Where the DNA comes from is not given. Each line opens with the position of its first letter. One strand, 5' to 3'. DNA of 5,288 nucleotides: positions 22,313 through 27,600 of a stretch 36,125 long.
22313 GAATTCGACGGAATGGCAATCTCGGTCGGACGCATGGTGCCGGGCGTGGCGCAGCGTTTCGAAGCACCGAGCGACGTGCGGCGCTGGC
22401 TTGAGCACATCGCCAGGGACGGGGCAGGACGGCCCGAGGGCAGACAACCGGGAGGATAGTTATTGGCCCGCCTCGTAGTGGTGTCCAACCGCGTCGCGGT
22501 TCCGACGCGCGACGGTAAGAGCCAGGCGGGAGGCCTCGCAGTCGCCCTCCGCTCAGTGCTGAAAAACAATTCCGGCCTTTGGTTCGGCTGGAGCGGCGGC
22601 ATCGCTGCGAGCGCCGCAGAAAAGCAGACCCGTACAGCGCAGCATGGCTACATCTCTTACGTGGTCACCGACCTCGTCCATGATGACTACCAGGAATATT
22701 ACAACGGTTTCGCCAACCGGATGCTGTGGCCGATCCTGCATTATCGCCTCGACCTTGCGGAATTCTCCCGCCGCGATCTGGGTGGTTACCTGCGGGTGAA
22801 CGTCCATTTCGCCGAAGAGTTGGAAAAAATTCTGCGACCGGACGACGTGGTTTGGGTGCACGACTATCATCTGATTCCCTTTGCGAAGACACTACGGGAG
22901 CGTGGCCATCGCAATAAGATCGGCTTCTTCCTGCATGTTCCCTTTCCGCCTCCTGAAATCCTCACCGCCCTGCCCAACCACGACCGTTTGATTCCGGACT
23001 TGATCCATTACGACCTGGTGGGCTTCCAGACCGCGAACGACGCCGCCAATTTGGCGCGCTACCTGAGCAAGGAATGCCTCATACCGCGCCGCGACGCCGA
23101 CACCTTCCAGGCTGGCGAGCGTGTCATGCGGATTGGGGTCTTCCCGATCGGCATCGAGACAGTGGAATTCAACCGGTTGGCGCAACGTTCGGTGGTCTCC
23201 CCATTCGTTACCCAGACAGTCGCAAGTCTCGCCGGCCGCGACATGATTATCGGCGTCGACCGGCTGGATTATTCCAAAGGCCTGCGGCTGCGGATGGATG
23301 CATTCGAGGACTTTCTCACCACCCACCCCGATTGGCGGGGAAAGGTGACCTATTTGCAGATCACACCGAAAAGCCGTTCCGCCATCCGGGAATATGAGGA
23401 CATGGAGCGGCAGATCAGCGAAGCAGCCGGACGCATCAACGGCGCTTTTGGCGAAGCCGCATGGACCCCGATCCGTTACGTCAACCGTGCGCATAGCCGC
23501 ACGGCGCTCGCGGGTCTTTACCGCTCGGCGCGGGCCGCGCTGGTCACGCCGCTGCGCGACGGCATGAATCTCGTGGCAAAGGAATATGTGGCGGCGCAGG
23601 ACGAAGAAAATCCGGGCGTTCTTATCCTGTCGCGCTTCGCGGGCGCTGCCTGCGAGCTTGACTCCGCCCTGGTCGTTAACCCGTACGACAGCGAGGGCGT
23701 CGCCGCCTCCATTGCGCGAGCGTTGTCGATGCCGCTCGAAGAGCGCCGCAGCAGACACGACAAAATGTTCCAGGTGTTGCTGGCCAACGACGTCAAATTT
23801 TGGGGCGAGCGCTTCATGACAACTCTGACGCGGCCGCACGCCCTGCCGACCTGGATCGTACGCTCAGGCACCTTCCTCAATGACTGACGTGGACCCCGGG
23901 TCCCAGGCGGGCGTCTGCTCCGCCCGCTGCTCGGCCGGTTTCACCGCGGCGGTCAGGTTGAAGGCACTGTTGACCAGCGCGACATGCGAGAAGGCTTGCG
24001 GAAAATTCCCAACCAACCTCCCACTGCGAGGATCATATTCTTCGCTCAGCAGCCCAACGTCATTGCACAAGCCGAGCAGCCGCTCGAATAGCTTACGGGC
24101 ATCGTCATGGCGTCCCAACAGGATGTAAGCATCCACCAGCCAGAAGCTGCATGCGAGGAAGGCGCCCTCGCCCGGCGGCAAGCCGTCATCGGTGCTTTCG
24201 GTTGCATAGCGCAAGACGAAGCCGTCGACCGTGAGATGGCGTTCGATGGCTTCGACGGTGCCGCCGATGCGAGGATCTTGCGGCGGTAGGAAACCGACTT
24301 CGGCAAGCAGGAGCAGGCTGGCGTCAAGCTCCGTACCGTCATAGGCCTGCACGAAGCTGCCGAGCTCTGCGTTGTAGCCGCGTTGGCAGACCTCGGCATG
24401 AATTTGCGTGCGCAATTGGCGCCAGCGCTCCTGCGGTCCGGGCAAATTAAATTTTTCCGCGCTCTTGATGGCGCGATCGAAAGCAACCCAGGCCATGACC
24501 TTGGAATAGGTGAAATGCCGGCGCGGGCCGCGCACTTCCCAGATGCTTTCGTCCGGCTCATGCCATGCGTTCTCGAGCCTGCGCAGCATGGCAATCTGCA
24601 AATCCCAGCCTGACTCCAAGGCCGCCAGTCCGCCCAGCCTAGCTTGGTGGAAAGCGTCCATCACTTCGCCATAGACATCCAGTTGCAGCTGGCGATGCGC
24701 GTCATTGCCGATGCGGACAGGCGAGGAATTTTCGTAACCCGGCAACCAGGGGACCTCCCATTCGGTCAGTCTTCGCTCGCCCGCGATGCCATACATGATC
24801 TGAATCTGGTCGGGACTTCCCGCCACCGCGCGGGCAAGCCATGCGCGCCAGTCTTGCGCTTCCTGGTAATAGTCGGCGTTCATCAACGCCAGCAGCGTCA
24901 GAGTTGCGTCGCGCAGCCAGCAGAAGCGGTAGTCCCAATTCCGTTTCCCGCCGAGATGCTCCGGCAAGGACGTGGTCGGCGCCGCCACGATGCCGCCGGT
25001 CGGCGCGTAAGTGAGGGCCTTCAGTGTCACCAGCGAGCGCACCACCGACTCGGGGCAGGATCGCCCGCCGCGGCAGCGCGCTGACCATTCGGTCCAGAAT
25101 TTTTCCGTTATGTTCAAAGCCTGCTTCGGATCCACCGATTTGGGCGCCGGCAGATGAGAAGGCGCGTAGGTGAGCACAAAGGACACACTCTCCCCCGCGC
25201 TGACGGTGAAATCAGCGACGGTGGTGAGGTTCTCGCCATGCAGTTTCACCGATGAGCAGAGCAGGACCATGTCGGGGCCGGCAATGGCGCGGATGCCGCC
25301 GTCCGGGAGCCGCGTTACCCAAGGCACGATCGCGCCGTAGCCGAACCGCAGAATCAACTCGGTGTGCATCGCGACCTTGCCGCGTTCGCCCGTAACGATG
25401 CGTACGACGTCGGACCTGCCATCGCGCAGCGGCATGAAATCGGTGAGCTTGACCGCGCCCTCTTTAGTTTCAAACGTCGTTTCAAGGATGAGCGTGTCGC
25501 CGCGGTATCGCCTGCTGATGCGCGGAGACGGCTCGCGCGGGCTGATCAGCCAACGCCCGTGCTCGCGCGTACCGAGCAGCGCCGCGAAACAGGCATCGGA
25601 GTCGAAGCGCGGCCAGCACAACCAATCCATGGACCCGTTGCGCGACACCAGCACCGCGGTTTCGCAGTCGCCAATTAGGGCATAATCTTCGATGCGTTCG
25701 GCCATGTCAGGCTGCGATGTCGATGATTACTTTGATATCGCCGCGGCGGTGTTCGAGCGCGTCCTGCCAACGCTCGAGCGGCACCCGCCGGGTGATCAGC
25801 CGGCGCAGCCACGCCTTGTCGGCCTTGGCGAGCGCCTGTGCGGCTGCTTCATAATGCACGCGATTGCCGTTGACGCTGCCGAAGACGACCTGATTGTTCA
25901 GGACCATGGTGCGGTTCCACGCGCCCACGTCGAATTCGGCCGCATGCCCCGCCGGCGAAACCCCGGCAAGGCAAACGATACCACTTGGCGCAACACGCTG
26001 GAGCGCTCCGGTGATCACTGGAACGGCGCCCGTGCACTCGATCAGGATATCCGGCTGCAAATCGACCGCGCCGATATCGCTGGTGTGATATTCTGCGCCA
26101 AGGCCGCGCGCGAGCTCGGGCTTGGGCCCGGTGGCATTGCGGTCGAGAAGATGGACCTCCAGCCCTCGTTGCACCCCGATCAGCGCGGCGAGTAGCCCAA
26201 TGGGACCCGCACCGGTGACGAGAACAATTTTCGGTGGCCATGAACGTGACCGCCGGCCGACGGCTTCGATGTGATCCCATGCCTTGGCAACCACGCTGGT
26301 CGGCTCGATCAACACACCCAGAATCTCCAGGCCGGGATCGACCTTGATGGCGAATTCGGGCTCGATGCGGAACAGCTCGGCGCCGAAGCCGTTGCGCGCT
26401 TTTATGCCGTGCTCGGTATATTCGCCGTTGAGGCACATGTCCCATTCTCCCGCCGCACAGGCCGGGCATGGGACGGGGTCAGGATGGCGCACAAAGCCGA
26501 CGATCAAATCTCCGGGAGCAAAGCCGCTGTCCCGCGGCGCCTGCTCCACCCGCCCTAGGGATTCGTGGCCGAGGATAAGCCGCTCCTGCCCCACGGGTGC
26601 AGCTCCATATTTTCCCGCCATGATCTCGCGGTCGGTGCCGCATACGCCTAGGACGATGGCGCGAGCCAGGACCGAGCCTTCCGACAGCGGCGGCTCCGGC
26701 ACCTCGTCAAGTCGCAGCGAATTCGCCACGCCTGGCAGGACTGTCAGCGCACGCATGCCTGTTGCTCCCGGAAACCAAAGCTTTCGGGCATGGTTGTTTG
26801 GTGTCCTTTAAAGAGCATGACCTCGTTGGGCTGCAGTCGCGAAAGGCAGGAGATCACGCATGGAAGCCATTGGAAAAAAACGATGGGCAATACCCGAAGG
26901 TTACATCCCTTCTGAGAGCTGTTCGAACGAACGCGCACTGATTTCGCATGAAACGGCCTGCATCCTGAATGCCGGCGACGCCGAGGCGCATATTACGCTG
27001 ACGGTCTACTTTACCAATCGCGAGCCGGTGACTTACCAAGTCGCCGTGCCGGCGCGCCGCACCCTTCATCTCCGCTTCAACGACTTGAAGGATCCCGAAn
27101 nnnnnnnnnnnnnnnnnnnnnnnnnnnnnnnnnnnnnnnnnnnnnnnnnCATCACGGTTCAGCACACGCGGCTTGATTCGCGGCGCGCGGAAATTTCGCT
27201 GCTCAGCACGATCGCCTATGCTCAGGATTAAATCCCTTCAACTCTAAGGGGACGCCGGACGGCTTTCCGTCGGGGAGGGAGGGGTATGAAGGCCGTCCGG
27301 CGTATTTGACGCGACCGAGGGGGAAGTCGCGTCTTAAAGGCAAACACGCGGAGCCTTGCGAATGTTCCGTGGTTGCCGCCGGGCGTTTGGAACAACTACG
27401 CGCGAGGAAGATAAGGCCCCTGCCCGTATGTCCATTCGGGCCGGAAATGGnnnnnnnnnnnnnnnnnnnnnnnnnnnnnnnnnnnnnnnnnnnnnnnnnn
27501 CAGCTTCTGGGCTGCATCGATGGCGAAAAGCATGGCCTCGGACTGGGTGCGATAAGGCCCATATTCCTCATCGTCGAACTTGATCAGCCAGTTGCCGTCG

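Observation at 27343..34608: Statistical over-representation of EcfG promoter motifs: a physically clustered GSR regulon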

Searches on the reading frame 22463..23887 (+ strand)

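Call 9: search_protein_families(library=pfam, proteins=[window:22463-23887:+], max_evalue=0.01)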
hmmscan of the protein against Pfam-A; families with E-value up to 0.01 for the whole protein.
window:22463-23887:+ (474 aa): 1 family
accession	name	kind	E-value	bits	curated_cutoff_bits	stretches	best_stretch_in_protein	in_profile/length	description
PF00982.27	Glyco_transf_20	-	4.6e-128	428.3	32.5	1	18-456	27-472/473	Glycosyltransferase family 20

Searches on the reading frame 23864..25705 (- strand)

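Call 9: search_protein_families(library=pfam, proteins=[window:23864-25705:-], max_evalue=0.01)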
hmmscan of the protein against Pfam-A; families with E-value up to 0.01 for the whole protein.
window:23864-25705:- (613 aa): 3 families
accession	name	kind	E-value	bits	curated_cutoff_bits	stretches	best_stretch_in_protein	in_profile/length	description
PF00723.27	Glyco_hydro_15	-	6.6e-87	292.6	22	1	220-580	6-425/427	Glycosyl hydrolases family 15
PF19291.4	TREH_N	-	2.1e-18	66.8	23.1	1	2-145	12-149/211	Trehalase-like, N-terminal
PF13428.12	TPR_14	-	0.00088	20.2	23.5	1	521-549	5-33/44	Tetratricopeptide repeat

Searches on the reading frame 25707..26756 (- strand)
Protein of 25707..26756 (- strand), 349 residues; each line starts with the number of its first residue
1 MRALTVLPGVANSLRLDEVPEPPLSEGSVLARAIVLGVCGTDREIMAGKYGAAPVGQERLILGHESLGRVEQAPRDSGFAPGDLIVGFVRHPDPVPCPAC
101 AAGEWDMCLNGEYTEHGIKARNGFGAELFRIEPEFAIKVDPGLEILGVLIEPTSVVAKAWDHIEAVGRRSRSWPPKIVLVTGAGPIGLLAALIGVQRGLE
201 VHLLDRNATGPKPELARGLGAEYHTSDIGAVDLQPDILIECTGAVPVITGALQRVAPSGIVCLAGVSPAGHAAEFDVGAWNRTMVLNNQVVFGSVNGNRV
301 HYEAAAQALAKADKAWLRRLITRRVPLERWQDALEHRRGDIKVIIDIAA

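Call 9: search_protein_families(library=pfam, proteins=[window:25707-26756:-], max_evalue=0.01)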
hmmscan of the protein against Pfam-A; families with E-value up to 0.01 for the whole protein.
window:25707-26756:- (349 aa): 6 families
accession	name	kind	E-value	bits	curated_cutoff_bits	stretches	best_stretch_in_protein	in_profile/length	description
PF16912.11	Glu_dehyd_C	-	1.9e-66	224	34.9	1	146-347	3-211/211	Glucose dehydrogenase C-terminus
PF08240.17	ADH_N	-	1.4e-12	48.2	23.5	1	26-139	2-102/104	Alcohol dehydrogenase GroES-like domain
PF00107.32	ADH_zinc_N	-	4e-06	27.2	31.8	1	185-310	1-128/129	Zinc-binding dehydrogenase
PF16884.10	ADH_N_2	-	0.0014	18.9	31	1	13-89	17-92/108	N-terminal domain of oxidoreductase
PF01494.25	FAD_binding_3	-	0.0024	17.6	22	1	178-210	4-36/349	FAD binding domain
PF00106.31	adh_short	-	0.0088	16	26.6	0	176-292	1-113/195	short chain dehydrogenase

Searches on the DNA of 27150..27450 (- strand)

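Call 24: search_rna_families(source=window, start=27150, end=27450, threshold=evalue, max_evalue=10, show_alignments=3)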
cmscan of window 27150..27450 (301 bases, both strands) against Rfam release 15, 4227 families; matches with E-value up to 10: 3.
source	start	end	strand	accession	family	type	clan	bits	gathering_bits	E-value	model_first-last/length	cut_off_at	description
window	27247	27336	-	RF01066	6C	Cis-reg;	-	23.5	47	0.39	1-75/75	no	6C RNA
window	27237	27356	-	RF01719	Pseudomon-1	Gene; sRNA;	-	16.6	50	0.59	1-116/116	no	Pseudomon-1/ErsA RNA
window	27247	27345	-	RF02791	CcsR1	Gene; sRNA;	-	14.8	65.3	0.35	1-83/83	no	Conserved CCUCCUCCC motif stress-induced RNA 1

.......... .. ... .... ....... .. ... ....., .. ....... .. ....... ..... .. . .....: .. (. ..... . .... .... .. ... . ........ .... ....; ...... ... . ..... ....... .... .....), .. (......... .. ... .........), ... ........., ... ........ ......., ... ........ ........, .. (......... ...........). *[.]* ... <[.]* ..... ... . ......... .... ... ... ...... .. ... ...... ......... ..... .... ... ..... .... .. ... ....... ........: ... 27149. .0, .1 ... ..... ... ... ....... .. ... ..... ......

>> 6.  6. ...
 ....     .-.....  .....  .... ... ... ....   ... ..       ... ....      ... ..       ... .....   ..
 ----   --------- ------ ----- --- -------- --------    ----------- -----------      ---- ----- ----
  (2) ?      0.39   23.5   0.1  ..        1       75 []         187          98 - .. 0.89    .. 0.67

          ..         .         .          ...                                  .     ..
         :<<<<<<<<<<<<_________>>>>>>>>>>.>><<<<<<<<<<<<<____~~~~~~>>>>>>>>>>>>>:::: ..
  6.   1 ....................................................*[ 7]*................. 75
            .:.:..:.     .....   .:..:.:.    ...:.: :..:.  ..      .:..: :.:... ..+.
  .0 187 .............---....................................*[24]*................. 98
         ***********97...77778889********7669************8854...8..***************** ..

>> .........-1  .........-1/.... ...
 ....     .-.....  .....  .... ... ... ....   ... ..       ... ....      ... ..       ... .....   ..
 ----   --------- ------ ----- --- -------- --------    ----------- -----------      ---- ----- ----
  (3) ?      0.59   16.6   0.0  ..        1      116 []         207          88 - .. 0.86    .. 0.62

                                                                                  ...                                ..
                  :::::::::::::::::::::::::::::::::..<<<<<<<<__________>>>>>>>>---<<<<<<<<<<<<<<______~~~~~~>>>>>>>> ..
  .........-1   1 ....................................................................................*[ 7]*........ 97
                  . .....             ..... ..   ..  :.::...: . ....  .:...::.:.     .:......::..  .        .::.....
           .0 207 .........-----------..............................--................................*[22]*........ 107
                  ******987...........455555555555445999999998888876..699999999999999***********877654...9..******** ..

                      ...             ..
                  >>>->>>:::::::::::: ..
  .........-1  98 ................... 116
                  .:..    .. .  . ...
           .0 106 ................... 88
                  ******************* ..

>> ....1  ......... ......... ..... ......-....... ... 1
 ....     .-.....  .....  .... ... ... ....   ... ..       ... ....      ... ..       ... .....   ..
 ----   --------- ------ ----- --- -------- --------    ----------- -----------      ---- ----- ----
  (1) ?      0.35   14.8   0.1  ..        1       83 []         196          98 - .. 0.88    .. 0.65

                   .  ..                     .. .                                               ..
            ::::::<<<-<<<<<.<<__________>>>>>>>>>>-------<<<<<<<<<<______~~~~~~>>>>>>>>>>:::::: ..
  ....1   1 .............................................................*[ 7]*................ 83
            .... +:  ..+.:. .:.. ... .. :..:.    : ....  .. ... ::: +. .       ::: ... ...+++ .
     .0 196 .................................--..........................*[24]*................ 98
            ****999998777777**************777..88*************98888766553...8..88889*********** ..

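Call 44: build_rna_model(alignment_id=A1, structure=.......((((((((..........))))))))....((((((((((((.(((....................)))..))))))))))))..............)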
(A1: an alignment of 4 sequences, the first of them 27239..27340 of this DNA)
Model R1 built from alignment A1 (4 sequences, 104 columns); structure: as given.
model positions 102; base pairs 22; branch points 1; effective number of sequences 1.77; information 0.591 bits per position. Calibrated on 0.2 Mb of random sequence (short: E-values are rough).
structure used (alignment columns):
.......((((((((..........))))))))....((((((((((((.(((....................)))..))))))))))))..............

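Call 45: search_with_rna_model(model_id=R1, sources=[window, L001, L002, L003, L004, L005, L006, L007, L008, L009, L010, L011, L012, L013, L014, L015, L016, L017, L018, L019, L020, L021, L022, L023, L024, L025, L026, L027, L028, L029, L030, L031, L032, L033, L034, L035, L036, L037, L038, L039, L040, L041, L042, L043, L044, L045, L046, L047, L048, L049, L050, L051, L052, L053, L054, L055, L056, L057, L058, L059, L060, L061, L062, L063, L064, L065, L066, L067, L068, L069, L070, L071, L072, L073, L074, L075, L076, L077, L078, L079, L080], max_evalue=1, make_alignment=true)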
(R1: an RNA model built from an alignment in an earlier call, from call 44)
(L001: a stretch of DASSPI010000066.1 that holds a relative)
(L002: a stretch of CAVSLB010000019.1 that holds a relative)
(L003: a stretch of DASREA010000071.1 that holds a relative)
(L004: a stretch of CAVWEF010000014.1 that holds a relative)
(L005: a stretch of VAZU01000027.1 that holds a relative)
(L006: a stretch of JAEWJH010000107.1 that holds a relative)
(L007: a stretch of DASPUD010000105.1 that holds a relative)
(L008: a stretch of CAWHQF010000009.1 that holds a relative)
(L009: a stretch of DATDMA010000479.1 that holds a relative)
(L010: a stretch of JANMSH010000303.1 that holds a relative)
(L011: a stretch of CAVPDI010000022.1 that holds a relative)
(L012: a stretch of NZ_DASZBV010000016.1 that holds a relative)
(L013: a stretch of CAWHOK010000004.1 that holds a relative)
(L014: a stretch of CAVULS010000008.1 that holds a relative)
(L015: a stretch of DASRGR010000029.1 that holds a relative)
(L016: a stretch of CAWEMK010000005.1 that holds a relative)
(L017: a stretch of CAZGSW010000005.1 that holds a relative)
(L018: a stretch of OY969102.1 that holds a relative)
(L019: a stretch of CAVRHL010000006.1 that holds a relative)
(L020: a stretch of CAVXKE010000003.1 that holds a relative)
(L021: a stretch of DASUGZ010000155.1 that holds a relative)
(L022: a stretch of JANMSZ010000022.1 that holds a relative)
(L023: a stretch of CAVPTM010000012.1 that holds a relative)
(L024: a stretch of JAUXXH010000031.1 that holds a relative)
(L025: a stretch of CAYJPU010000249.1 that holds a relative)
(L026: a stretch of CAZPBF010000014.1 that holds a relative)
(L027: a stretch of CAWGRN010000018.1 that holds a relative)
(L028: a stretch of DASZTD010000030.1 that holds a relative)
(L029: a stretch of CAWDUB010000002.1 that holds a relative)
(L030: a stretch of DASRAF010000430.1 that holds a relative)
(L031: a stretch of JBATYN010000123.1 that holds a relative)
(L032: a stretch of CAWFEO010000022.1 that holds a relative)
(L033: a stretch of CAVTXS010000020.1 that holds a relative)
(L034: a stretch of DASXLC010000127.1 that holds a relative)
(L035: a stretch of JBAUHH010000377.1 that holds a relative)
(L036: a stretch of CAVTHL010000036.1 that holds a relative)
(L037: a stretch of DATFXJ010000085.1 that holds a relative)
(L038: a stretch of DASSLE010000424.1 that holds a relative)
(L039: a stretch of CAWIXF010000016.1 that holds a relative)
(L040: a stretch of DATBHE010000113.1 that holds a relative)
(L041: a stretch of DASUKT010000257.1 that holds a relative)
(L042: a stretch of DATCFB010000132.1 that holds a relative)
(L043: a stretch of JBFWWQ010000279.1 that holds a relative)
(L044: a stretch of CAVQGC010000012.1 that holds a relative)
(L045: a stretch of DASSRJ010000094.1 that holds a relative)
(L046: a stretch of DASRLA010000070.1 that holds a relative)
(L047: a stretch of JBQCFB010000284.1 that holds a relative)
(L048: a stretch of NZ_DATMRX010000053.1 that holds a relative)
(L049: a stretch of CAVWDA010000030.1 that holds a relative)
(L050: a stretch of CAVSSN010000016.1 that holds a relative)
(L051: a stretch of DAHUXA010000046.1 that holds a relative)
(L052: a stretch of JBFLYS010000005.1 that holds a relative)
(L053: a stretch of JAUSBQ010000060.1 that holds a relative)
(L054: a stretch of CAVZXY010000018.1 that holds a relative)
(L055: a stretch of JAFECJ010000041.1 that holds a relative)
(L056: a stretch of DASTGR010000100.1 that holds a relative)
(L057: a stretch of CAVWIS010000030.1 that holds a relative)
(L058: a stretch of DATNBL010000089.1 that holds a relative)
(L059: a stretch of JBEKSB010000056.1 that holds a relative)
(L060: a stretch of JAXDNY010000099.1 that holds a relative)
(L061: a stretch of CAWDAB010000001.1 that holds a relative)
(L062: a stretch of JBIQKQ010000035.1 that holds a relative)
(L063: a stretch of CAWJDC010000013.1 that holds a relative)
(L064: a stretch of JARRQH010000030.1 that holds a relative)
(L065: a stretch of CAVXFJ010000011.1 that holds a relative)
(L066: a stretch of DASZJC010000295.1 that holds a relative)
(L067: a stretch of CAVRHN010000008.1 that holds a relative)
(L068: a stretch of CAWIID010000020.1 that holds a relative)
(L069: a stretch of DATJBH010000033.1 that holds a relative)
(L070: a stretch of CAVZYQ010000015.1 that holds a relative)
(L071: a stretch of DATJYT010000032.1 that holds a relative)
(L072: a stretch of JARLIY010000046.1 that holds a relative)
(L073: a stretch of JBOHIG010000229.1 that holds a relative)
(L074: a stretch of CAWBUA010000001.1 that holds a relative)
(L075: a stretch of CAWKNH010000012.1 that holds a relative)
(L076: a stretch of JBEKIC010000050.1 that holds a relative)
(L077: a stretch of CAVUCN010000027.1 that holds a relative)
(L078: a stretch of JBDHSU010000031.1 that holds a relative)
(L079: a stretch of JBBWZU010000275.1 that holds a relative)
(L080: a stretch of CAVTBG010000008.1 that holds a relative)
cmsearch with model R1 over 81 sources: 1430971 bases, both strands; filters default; matches with E-value up to 1: 8.
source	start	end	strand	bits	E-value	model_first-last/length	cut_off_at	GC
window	27239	27340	-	115.8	5.4e-28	1-102/102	no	0.64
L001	16246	16346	+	114.6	1.2e-27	1-102/102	no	0.68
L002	16592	16693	+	111.7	7.1e-27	1-102/102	no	0.67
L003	16602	16704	+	98.3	2.8e-23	1-102/102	no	0.66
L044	14295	14385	-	39.2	2.3e-07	1-102/102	no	0.69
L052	14358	14455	-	38.5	3.5e-07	1-102/102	no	0.72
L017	12086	12180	-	35.7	2e-06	1-102/102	no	0.72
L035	5736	5831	+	15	0.73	1-102/102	no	0.6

Alignment A2: 8 matches aligned to the model, 123 columns, each read 5' to 3' on its own strand. Consensus structure (alignment columns), stored with it:
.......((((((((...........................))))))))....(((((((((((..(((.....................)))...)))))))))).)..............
